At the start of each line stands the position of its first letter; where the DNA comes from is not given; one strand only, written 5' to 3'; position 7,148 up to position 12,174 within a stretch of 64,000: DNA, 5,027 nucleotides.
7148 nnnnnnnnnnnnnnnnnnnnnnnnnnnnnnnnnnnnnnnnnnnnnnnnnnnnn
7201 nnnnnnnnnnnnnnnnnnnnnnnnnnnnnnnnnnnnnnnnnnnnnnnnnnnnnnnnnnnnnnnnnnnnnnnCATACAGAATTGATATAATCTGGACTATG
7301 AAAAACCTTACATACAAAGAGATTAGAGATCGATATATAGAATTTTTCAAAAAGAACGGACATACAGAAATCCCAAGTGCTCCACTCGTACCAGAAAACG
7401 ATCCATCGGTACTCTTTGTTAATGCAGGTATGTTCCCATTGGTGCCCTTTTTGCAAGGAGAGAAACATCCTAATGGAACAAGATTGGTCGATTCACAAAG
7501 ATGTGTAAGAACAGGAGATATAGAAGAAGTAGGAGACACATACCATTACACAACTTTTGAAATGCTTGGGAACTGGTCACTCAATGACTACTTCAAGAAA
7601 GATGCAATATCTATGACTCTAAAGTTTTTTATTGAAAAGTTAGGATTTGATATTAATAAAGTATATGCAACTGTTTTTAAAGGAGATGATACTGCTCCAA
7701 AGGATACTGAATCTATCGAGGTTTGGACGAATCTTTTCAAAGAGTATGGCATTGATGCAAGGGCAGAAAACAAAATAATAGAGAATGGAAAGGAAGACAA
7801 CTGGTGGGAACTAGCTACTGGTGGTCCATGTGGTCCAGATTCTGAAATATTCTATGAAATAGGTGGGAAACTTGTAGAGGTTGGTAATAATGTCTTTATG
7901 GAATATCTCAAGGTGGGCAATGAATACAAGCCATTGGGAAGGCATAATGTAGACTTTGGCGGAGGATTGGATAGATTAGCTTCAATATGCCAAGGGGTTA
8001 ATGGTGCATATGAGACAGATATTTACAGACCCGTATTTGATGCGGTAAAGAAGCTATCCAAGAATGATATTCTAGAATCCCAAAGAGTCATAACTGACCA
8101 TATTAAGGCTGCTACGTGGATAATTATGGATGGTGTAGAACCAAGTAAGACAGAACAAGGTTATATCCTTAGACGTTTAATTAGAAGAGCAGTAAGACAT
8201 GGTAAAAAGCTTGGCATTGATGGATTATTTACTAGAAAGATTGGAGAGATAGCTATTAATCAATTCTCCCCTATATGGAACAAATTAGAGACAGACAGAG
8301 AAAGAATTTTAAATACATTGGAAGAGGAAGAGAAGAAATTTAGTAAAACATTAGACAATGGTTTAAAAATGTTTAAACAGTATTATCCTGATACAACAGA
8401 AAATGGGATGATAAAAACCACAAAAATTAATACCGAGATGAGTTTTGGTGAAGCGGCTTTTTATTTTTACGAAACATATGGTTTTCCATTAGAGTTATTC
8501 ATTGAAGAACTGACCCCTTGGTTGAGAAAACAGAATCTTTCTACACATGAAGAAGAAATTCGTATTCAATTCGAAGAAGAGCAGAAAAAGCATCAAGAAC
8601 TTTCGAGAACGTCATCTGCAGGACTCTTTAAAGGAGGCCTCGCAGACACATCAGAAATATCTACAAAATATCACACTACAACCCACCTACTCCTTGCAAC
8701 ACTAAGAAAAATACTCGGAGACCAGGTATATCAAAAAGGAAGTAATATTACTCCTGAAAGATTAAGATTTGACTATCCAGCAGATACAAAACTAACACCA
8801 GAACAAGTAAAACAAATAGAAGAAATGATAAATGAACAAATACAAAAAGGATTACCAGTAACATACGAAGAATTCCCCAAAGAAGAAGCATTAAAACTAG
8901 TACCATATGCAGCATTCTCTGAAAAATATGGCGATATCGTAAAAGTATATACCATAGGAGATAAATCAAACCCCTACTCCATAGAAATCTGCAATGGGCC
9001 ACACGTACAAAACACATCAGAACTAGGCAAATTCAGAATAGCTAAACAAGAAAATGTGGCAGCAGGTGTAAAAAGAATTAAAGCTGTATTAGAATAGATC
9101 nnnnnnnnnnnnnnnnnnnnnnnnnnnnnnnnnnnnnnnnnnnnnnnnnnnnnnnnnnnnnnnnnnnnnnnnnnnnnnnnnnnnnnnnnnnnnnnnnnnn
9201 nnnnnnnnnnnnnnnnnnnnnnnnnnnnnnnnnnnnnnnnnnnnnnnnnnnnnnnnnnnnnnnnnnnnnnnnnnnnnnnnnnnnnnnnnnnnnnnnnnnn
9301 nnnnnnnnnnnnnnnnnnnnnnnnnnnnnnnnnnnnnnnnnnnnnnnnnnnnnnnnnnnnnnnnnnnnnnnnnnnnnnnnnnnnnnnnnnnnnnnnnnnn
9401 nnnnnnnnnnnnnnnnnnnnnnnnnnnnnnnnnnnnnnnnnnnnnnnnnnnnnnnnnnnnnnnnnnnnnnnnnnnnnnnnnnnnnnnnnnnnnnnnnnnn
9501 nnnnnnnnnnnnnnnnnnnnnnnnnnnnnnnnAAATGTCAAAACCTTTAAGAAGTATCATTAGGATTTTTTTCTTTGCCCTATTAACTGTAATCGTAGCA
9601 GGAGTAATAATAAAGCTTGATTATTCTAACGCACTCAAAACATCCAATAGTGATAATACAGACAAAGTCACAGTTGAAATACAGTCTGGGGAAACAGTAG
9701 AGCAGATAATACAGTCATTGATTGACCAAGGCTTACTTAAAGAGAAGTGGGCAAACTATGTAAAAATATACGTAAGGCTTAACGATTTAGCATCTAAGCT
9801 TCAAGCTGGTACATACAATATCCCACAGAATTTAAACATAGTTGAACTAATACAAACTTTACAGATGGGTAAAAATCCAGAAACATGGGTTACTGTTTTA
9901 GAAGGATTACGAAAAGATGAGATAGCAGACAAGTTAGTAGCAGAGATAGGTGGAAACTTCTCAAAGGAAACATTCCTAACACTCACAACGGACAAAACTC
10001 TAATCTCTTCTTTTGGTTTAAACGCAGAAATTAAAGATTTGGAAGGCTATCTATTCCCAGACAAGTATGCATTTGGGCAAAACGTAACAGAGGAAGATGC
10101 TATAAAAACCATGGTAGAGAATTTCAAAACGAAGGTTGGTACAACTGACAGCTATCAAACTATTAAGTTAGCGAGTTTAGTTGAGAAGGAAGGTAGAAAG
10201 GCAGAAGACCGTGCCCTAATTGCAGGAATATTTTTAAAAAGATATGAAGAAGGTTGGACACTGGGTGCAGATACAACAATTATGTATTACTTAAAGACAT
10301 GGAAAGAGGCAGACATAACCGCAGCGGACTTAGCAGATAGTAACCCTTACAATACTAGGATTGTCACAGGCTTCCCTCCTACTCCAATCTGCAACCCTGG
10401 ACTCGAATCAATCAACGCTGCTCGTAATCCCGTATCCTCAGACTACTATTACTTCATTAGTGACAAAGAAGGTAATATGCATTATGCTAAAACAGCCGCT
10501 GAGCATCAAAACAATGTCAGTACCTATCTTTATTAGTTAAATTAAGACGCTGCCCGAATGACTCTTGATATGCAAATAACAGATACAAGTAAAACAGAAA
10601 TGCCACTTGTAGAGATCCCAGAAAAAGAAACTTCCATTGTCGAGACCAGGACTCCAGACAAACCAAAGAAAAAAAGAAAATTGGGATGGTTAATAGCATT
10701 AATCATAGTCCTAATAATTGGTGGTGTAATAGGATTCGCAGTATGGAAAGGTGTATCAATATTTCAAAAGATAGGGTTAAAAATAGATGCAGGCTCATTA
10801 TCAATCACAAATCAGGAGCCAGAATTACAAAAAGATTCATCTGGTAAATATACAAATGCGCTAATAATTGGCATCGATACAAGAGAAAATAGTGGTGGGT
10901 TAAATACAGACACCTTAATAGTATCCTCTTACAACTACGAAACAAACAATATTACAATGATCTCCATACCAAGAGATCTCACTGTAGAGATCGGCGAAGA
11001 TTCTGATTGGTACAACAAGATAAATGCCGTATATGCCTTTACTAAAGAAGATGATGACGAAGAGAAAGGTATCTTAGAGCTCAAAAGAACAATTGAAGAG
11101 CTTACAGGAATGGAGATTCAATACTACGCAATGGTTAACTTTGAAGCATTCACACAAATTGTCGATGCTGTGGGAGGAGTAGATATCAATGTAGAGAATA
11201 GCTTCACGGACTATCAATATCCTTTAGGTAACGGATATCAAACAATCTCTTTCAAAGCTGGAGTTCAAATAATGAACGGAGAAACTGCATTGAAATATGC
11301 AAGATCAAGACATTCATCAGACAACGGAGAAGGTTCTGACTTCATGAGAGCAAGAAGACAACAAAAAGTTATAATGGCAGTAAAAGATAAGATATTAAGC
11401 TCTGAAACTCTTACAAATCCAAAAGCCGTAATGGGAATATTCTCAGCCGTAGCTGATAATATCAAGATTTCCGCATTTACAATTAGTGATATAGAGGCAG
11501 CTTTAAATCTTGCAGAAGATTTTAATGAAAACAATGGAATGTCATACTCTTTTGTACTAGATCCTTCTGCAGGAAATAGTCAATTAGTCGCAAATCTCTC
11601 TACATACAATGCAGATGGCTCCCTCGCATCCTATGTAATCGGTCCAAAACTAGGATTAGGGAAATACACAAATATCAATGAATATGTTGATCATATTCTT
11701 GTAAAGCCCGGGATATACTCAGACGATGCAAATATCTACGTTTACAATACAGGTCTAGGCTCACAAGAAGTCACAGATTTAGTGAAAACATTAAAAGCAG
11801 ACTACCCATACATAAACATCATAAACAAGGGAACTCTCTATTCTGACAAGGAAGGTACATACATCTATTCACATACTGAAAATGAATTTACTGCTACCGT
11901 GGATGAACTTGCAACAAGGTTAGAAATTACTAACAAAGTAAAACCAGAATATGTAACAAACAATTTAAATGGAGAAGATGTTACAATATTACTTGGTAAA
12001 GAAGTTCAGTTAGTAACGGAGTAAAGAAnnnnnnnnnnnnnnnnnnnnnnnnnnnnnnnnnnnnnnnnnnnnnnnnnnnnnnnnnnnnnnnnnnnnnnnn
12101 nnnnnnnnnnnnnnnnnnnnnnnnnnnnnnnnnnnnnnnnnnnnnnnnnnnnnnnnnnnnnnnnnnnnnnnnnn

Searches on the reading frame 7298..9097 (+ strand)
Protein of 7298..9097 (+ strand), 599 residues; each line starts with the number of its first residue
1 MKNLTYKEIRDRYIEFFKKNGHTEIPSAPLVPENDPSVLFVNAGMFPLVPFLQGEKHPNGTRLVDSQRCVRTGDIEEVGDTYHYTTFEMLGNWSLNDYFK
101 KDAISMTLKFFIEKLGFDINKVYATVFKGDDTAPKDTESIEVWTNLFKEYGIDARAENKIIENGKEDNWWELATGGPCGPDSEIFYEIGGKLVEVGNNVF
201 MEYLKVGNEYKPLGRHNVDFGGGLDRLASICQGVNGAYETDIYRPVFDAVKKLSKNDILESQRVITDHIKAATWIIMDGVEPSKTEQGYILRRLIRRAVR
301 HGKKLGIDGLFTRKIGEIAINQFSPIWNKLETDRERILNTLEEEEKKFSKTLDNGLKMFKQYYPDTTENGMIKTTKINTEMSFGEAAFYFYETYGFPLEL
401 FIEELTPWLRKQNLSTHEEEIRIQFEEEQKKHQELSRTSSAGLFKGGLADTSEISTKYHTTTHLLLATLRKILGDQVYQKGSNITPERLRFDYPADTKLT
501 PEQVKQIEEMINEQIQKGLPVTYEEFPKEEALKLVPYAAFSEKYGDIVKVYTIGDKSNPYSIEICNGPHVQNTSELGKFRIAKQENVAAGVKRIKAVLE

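Call 72: search_protein_families(library=ncbifam, proteins=[window:7298-9097:+], max_evalue=1e-15)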
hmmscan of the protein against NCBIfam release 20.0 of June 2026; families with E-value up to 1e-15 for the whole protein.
window:7298-9097:+ (599 aa): 4 families
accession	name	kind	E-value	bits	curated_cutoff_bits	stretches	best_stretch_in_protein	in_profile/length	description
NF002436.0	PRK01584.1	equivalog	8.9e-180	599.1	529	1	5-599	2-593/595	alanine--tRNA ligase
TIGR00344.1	alaS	equivalog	4.9e-154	514.7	457.05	2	8-440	1-434/847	alanine--tRNA ligase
TIGR03683.1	A-tRNA_syn_arch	equivalog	5.3e-67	226.8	744.7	3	456-595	594-731/902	alanine--tRNA ligase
NF040865.1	a_tRNA_ed_AlaXM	equivalog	7.2e-20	71.7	300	1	457-598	96-233/234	alanyl-tRNA editing protein AlaXM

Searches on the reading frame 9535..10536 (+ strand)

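Call 72: search_protein_families(library=ncbifam, proteins=[window:9535-10536:+], max_evalue=1e-15)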
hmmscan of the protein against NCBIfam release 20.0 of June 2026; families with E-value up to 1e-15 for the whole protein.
window:9535-10536:+ (333 aa): 2 families
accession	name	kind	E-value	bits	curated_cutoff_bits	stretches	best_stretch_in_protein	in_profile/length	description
TIGR00247.1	TIGR00247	hypoth_equivalog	4.4e-57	193.7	103.4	1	9-332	6-341/347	endolytic transglycosylase MltG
NF007619.0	PRK10270.1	equivalog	6.9e-32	110.8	532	1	16-332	9-331/340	cell division protein YceG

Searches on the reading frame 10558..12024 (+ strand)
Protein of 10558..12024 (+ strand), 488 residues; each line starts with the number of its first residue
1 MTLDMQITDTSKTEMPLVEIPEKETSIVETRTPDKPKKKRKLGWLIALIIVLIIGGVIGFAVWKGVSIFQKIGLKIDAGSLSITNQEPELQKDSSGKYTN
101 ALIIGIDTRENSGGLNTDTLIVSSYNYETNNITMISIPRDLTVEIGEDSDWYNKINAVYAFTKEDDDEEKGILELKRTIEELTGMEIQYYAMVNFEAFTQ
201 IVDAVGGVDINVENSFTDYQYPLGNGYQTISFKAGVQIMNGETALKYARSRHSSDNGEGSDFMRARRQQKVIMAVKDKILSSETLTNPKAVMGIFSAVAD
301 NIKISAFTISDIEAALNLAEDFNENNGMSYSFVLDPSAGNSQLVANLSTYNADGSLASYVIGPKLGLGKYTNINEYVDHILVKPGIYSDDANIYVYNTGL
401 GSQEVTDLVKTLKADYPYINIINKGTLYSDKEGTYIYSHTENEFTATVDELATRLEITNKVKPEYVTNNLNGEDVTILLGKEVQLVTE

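Call 57: search_protein_families(library=ncbifam, proteins=[window:10558-12024:+], max_evalue=1e-20)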
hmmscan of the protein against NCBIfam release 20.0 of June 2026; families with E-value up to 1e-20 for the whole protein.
window:10558-12024:+ (488 aa): 4 families
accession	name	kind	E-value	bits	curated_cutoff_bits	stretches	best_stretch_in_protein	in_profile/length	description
NF006897.1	PRK09379.1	equivalog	3.4e-34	118.4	441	1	38-305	1-241/298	polyisoprenyl-teichoic acid--peptidoglycan teichoic acid transferase TagU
TIGR00350.1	lytR_cpsA_psr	domain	3.9e-32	111.6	62.3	1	116-279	2-150/152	LCP family glycopolymer transferase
NF047591.1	ligase_LytR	equivalog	6.1e-26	91.5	450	1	76-311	30-268/336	glycopolymer--peptidoglycan transferase LytR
NF051849.1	LCP_trans_Cps2A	equivalog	2.1e-22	80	650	1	82-306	205-413/477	LCP family glycopolymer transferase CpsA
